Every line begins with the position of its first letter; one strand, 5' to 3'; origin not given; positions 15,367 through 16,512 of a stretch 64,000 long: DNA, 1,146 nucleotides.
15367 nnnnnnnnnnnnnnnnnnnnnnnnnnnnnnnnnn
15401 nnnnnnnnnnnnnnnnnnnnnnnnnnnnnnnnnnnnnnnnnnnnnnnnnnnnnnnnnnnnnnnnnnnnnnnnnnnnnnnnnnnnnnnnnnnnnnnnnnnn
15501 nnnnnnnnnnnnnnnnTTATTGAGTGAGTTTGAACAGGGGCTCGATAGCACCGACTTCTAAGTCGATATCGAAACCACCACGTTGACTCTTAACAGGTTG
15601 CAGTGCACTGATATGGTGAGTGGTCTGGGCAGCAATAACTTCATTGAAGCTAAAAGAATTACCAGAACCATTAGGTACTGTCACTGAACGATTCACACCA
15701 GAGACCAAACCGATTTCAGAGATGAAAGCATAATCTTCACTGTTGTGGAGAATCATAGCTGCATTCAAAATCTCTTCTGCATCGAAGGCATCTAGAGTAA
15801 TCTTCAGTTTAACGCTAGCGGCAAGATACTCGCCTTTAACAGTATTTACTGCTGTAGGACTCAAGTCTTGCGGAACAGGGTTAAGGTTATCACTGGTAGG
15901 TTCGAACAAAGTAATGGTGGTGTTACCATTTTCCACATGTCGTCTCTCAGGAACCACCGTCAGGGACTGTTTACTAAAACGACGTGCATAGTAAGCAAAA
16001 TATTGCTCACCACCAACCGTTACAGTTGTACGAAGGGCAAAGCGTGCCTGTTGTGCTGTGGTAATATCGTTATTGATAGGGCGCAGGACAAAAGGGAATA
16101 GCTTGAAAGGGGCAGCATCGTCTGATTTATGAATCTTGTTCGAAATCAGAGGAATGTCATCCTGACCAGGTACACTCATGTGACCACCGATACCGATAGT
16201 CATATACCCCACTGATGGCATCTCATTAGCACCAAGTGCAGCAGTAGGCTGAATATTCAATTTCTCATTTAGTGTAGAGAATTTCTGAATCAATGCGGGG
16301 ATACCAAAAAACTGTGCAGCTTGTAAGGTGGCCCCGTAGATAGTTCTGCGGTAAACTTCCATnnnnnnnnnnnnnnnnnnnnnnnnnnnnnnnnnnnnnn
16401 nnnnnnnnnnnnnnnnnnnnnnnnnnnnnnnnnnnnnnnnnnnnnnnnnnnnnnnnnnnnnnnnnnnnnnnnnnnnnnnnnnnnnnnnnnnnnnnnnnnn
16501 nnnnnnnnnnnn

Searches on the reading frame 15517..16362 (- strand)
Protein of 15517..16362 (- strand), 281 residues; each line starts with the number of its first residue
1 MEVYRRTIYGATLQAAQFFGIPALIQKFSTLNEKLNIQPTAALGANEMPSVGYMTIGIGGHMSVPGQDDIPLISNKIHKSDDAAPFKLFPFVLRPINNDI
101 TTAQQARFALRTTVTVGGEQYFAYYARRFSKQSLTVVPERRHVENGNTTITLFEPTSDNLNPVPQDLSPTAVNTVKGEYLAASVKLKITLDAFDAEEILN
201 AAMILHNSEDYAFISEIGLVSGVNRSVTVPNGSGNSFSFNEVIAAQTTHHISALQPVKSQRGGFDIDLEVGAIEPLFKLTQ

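Call 87: search_protein_families(library=pfam, proteins=[window:15517-16362:-], max_evalue=0.01)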
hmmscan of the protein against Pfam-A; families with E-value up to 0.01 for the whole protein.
window:15517-16362:- (281 aa): 1 family
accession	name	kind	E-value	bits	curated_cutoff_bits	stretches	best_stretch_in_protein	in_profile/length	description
PF23838.1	DUF7208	-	3.5e-88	295.8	27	1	4-278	12-286/293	Family of unknown function (DUF7208)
